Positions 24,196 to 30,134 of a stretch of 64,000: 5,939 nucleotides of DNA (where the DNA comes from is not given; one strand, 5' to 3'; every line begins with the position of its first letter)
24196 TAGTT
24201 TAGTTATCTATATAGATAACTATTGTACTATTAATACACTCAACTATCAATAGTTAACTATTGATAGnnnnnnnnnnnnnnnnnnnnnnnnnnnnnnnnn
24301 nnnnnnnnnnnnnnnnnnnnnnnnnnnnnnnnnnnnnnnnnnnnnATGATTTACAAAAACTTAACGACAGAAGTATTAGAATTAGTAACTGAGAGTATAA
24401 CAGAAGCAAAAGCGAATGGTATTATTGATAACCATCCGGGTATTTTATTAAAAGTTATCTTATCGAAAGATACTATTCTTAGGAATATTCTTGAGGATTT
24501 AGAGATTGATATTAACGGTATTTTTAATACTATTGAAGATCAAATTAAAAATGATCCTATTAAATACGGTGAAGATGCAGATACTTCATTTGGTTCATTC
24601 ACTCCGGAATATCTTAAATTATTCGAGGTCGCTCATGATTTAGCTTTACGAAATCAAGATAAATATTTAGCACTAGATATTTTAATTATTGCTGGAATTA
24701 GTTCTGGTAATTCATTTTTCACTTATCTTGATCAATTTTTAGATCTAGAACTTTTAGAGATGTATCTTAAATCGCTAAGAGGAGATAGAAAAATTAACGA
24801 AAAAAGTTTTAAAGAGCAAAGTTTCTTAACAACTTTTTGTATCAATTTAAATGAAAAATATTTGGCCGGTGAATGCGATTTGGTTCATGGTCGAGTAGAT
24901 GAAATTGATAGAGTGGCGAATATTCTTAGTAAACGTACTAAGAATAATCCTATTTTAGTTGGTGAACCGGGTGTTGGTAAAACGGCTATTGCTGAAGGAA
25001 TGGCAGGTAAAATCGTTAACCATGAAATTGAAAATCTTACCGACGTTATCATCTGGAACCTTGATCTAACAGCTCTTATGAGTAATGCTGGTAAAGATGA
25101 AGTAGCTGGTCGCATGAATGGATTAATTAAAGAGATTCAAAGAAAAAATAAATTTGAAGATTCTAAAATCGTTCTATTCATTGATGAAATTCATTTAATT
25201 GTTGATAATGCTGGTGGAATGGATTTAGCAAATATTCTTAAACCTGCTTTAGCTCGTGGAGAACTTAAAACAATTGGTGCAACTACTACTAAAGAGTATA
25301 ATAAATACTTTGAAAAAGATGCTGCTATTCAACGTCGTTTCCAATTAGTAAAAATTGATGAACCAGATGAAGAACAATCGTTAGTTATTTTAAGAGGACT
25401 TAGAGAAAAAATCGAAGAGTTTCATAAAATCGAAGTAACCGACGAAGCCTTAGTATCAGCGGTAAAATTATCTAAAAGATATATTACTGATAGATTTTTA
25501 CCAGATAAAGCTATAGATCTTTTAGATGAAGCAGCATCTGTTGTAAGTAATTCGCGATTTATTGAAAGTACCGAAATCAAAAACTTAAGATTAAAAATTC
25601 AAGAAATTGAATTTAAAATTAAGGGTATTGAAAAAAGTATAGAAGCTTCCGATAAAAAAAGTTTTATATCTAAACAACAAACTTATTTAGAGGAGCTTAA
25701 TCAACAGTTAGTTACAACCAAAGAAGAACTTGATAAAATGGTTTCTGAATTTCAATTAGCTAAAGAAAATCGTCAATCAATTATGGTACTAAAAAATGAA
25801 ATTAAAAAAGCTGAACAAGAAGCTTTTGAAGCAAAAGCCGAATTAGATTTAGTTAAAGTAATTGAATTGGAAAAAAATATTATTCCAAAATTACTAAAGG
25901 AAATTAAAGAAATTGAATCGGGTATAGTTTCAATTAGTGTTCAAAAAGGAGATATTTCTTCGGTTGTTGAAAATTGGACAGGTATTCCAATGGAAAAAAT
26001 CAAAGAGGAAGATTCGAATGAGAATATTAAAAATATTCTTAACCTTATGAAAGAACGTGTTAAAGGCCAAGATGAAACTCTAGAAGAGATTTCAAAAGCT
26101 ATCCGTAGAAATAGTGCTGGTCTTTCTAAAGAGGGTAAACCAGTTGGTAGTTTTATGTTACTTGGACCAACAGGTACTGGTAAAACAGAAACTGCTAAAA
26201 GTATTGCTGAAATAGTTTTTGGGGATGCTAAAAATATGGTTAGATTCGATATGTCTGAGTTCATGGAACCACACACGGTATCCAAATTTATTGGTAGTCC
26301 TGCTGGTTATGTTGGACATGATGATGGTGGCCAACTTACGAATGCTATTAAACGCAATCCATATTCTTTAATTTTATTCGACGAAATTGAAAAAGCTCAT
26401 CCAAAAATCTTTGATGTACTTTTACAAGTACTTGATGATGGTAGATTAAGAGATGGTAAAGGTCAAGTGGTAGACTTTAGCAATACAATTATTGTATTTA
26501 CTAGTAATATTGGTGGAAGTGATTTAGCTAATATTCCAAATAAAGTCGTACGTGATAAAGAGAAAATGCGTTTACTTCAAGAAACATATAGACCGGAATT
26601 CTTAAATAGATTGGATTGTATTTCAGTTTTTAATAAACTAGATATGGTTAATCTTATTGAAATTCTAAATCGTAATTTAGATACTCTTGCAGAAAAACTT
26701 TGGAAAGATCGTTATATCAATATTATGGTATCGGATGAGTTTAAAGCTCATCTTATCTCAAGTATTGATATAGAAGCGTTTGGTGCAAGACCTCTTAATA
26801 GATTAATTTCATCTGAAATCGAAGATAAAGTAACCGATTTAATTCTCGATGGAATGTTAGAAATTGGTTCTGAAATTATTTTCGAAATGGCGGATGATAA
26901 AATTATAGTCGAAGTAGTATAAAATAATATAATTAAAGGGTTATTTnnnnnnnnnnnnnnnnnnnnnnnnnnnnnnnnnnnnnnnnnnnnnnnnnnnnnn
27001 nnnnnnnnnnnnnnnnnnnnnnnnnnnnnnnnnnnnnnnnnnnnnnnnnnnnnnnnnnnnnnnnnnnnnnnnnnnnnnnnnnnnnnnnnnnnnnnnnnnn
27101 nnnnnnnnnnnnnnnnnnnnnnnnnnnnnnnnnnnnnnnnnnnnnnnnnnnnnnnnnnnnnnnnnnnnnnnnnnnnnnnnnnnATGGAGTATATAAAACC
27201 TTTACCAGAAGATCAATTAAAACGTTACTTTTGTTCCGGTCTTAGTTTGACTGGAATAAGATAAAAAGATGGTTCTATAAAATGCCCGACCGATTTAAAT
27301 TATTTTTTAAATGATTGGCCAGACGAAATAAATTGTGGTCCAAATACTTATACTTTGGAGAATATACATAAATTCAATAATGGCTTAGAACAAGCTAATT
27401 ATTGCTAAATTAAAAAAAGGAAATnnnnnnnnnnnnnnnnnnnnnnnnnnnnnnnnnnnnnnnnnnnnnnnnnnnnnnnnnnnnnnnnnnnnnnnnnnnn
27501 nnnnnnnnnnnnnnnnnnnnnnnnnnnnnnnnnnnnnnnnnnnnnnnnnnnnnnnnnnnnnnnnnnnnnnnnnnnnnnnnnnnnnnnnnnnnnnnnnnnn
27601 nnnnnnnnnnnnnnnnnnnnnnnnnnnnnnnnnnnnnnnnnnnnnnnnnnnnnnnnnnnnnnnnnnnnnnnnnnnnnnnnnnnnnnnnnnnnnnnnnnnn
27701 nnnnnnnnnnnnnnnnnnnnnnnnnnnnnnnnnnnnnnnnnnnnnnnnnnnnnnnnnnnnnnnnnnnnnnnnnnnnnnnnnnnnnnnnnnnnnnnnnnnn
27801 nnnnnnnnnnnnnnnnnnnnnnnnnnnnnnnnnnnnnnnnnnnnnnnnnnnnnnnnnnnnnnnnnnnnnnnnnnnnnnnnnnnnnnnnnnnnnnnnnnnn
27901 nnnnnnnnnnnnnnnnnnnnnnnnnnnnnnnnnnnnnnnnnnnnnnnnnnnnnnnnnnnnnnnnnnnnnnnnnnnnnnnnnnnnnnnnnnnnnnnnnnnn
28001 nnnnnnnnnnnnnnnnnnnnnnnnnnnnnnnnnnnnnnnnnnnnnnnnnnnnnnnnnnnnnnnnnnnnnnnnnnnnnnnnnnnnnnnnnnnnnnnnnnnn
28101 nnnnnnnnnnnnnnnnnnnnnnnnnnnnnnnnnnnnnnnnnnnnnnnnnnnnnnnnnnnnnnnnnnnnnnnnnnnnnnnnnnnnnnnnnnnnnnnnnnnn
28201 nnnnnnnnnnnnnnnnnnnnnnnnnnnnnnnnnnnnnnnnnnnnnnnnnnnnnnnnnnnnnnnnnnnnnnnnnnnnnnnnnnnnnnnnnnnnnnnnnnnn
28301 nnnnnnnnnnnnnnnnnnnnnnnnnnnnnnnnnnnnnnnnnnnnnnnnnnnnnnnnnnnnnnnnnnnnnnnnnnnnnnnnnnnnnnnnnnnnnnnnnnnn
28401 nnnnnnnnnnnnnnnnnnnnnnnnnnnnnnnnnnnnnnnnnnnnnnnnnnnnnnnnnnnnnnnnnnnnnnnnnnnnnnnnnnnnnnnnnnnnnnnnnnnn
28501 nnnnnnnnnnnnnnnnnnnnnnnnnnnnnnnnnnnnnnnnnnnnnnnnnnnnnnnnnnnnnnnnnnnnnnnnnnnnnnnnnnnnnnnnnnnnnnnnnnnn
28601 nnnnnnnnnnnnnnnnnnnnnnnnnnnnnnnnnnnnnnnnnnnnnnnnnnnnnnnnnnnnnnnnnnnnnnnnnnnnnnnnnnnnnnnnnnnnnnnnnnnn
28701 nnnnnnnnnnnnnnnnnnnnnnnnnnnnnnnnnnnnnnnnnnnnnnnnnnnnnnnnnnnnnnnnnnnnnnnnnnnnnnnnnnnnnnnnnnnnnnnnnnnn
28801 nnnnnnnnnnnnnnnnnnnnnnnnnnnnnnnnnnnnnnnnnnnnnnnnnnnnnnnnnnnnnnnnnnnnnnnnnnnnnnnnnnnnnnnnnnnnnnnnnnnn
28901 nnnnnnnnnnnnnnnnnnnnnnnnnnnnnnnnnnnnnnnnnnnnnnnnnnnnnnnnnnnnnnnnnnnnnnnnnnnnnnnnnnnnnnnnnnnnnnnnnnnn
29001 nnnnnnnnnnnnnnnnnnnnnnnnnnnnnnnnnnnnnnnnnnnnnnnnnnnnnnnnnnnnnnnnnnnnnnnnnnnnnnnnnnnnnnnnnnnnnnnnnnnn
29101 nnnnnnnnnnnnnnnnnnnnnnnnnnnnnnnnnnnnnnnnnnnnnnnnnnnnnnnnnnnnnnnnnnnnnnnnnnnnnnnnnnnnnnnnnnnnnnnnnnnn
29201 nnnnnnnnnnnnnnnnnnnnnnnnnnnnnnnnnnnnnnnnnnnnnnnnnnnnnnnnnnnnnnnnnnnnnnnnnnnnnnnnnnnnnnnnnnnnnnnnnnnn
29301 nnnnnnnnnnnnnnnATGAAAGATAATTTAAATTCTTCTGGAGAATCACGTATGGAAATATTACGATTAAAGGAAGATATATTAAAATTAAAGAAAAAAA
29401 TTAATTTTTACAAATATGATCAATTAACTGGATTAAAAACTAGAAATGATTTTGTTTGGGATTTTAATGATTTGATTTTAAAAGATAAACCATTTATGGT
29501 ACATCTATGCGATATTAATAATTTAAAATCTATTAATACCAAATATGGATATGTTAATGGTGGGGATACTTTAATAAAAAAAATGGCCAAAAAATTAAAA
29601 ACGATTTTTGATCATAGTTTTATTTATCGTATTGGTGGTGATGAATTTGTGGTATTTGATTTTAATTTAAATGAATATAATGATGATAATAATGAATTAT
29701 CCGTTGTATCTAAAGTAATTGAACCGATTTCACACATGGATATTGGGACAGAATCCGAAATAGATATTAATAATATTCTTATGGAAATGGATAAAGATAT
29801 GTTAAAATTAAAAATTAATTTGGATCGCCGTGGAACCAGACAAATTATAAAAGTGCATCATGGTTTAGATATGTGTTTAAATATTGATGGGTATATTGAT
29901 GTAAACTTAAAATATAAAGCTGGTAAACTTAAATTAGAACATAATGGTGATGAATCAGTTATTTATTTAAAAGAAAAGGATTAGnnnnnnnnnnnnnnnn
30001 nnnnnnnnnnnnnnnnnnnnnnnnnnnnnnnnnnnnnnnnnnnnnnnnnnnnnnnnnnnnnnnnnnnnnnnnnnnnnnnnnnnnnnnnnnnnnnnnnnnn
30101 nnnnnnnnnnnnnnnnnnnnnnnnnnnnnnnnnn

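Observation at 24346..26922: Phage-encoded full-length ClpB/Hsp104-type disaggregase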

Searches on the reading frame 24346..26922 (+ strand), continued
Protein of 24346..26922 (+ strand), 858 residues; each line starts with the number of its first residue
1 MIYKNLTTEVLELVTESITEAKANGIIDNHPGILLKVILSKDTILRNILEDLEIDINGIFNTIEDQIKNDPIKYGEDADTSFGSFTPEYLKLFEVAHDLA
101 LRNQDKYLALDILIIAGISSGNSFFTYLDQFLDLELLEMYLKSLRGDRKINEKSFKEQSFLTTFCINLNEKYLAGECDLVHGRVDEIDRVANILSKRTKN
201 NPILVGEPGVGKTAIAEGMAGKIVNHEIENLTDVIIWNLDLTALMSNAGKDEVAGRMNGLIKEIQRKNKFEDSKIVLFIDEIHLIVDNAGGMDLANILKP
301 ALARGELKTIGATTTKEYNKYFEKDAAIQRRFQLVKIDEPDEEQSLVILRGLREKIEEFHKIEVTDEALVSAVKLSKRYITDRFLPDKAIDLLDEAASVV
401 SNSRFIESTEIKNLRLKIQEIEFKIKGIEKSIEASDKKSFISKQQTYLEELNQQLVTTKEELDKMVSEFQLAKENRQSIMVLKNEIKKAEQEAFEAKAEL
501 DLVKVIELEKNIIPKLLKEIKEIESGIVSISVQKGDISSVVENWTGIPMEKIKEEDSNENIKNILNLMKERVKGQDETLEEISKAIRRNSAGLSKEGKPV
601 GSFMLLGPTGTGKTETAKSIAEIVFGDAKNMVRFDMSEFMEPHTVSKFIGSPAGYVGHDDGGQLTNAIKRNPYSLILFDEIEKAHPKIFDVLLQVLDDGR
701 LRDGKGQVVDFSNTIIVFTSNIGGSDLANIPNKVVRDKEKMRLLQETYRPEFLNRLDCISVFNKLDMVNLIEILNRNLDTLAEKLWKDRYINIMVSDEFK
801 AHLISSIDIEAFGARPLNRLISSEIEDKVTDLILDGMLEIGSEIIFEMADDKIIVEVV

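Call 62: fold_search(model_id=the predicted structure, library=pdb)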
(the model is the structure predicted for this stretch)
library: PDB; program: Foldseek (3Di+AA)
matches with E <= 10: 1364; with E <= 0.001: 683
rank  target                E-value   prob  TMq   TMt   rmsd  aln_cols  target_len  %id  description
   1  9a66_A                8.7e-64  1.00  0.56  0.59  17.4       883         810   34  Integrative model of CLPC-CLPP by crosslinking MS and deep learning (released 2024-09-18)
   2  9rai_b                3.5e-58  1.00  0.55  0.61  18.4       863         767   36  Structure of the S.aureus MecA/ClpC/ClpP degradation system (released 2025-09-10)
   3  9rai_c                4.2e-58  1.00  0.54  0.59  18.6       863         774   36  Structure of the S.aureus MecA/ClpC/ClpP degradation system (released 2025-09-10)
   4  9rai_e                8.0e-58  1.00  0.54  0.60  17.7       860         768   36  Structure of the S.aureus MecA/ClpC/ClpP degradation system (released 2025-09-10)
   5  4d2q_A                1.2e-56  1.00  0.51  0.54  12.3       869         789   33  Negative-stain electron microscopy of E. coli ClpB mutant E432A (BAP form bound to ClpP) (released 2014-06-04)
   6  6azy                  1.5e-56  1.00  0.41  0.42  18.6       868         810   34  Crystal structure of Hsp104 R328M/R757M mutant from Calcarisporiella thermophila (released 2018-10-03)
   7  9rai_d                2.1e-56  1.00  0.54  0.59  18.0       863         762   36  Structure of the S.aureus MecA/ClpC/ClpP degradation system (released 2025-09-10)
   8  5zui                  7.6e-54  1.00  0.43  0.52  13.2       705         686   38  Crystal Structure of HSP104 from Chaetomium thermophilum (released 2019-06-19)
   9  9rai_f                9.3e-54  1.00  0.52  0.58  18.0       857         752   36  Structure of the S.aureus MecA/ClpC/ClpP degradation system (released 2025-09-10)
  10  1qvr_A                1.3e-53  1.00  0.50  0.53  14.2       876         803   34  Crystal Structure Analysis of ClpB (released 2003-10-21)
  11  4ciu                  1.3e-53  1.00  0.46  0.58  12.0       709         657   38  Crystal structure of E. coli ClpB (released 2014-05-14)
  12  4d2x_B                4.3e-52  1.00  0.48  0.60  10.5       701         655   39  Negative-stain electron microscopy of E. coli ClpB of Y503D hyperactive mutant (BAP form bound to ClpP) (released 2014-06-04)
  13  4d2x_A                1.2e-51  1.00  0.48  0.61  10.2       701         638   38  Negative-stain electron microscopy of E. coli ClpB of Y503D hyperactive mutant (BAP form bound to ClpP) (released 2014-06-04)
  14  7l6n_B                6.2e-51  1.00  0.55  0.68  10.8       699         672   39  The Mycobacterium tuberculosis ClpB disaggregase hexamer structure with three locally refined ClpB middle domains and  (released 2021-05-26)
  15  6w6e_A                8.7e-51  1.00  0.56  0.68  10.0       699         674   39  The Mycobacterium tuberculosis ClpB disaggregase hexamer structure with a locally refined ClpB middle domain and a Dna (released 2021-05-26)
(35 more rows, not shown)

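Call 69: search_dna_similar(query=window:24346-26922:+, collection=phages, mode=protein, max_rows=60, rows=spread, max_evalue=1e-20)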
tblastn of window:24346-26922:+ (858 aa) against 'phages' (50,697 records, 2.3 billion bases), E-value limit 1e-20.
Records with a match: 186; places in all: 188; records where one place covers at least 80% of the query: 63.
Best place of each record, by identity: <60% 186.
By first word of the organism name: Bacteriophage 43; Escherichia 33; Listeria 22; Klebsiella 11; Pseudomonas 11; Salmonella 10; Erwinia 8; Vibrio 7; Enterococcus 6; Staphylococcus 6; and 11 more.
By host as written in the record: - 67; Listeria monocytogenes 22; Escherichia coli 10; Staphylococcus aureus 5; Klebsiella pneumoniae 5; Pseudomonas aeruginosa PAO1 5; Salmonella enterica subsp. enterica serovar Typhimurium 4; Enterococcus faecalis 3; and 46 more.
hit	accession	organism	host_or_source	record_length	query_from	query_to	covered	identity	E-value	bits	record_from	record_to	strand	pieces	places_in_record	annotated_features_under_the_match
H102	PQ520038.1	Enterococcus phage IME_EF3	-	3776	14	854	98%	38.2%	3e-168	526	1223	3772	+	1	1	record has no annotation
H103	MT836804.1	Bacteriophage sp.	human fecal samples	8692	33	854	96%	38.3%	3e-157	515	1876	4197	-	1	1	record has no annotation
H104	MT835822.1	Bacteriophage sp.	human fecal samples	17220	16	851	97%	36.9%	2e-149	492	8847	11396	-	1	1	record has no annotation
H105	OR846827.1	Listeria phage LM 4-11-1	Listeria monocytogenes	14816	14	857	98%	36.3%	5e-153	503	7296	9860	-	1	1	record has no annotation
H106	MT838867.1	Bacteriophage sp.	human fecal samples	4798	7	826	96%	36.1%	3e-156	502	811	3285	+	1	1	record has no annotation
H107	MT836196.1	Bacteriophage sp.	human fecal samples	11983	3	853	92%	37.2%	1e-76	523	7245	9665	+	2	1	record has no annotation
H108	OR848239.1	Listeria phage LM 4-14-1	Listeria monocytogenes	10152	2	857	86%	38.9%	3e-74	510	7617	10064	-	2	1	record has no annotation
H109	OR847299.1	Listeria phage LM 4-11-1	Listeria monocytogenes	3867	33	855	96%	34.2%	2e-130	426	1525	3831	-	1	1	record has no annotation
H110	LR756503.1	uncultured phage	metagenomic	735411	33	854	80%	41.2%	6e-67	491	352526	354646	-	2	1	record has no annotation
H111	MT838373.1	Bacteriophage sp.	human fecal samples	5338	33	851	83%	39.5%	8e-71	483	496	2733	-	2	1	record has no annotation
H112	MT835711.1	Bacteriophage sp.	human fecal samples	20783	63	835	77%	41.5%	9e-76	511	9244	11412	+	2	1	record has no annotation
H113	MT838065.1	Bacteriophage sp.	human fecal samples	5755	164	842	79%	40.1%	4e-128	429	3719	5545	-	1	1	record has no annotation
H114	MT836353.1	Bacteriophage sp.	human fecal samples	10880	156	835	71%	43.7%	1e-66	488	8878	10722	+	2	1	record has no annotation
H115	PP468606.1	Staphylococcus phage SpP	Staphylococcus saprophyticus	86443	151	836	71%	42.4%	1e-77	493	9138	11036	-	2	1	hypothetical protein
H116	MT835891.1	Bacteriophage sp.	human fecal samples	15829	86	857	74%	40.0%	8e-69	478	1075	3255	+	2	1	record has no annotation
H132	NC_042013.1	Agrobacterium phage Atu_ph07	Agrobacterium tumefaciens C58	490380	90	842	72%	35.8%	3e-53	392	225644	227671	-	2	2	ATP-dependent protease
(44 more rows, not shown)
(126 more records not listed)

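Call 72: list_cluster_members(proteins=[P0001, P0008, P0011, P0012])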
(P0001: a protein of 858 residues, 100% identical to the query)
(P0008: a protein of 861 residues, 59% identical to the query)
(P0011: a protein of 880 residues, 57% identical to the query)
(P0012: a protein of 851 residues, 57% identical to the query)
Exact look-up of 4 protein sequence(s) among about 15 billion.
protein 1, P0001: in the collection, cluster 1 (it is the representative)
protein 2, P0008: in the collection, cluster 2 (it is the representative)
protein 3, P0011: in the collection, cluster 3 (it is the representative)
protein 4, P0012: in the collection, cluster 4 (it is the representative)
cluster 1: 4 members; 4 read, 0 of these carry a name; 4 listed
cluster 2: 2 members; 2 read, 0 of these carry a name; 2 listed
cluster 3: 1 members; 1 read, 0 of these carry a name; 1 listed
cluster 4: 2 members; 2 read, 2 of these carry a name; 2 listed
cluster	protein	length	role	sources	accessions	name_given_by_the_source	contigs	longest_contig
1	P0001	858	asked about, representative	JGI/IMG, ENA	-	-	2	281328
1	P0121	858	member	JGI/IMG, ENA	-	-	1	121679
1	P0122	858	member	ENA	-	-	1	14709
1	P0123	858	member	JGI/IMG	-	-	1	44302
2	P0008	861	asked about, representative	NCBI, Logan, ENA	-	-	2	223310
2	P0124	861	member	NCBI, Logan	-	-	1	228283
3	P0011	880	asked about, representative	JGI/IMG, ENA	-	-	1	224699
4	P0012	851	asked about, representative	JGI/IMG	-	ATP-dependent Clp protease ATP-binding subunit ClpB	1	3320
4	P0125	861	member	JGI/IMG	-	ATP-dependent Clp protease ATP-binding subunit ClpB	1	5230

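Call 73: get_annotated_region(hit=H110, flank=1500)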
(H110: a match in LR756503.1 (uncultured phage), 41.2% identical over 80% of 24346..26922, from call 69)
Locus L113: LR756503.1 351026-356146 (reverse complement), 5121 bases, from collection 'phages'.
description: uncultured phage genome assembly, chromosome: 1.
organism: uncultured phage (NCBI taxid 278008)
taxonomy: Viruses; environmental samples
host: -; source: metagenomic; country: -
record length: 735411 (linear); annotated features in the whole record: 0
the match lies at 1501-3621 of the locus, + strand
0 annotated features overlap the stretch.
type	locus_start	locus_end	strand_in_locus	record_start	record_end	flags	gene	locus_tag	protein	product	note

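Call 74: get_annotated_region(hit=H132, flank=1500)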
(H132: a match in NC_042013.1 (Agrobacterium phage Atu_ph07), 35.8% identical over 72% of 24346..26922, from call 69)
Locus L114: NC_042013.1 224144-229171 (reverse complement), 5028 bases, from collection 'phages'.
description: Agrobacterium phage Atu_ph07, complete genome.
organism: Agrobacterium phage Atu_ph07 (NCBI taxid 2024264)
taxonomy: Viruses; Duplodnaviria; Heunggongvirae; Uroviricota; Caudoviricetes; Polybotosvirus; Polybotosvirus Atuph07
host: Agrobacterium tumefaciens C58; source: -; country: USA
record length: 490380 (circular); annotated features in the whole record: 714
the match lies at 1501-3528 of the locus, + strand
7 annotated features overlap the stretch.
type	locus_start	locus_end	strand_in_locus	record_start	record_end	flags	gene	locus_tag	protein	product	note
CDS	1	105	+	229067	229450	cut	-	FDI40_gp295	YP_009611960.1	hypothetical protein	-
CDS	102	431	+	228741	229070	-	-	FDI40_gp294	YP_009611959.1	hypothetical protein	-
CDS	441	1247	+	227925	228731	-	-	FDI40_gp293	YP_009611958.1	chaperone protein DnaJ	-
CDS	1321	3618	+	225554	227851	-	-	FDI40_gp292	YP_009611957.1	ATP-dependent protease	-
CDS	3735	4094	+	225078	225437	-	-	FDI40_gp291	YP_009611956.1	hypothetical protein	-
CDS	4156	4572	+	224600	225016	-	-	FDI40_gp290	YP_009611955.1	hypothetical protein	-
CDS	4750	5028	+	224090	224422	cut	-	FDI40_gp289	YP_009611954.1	hypothetical protein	-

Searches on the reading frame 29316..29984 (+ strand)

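Call 50: search_protein_families(library=pfam, proteins=[window:29316-29984:+], max_evalue=0.1)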
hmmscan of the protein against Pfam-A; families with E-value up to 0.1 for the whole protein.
window:29316-29984:+ (222 aa): 2 families
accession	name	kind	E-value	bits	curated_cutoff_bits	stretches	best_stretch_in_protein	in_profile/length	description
PF00990.26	GGDEF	-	7.1e-13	49.1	23.8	1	33-114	2-87/161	Diguanylate cyclase, GGDEF domain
PF07258.19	COMM_domain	-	0.093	13.3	22.4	0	130-164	20-55/64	COMM domain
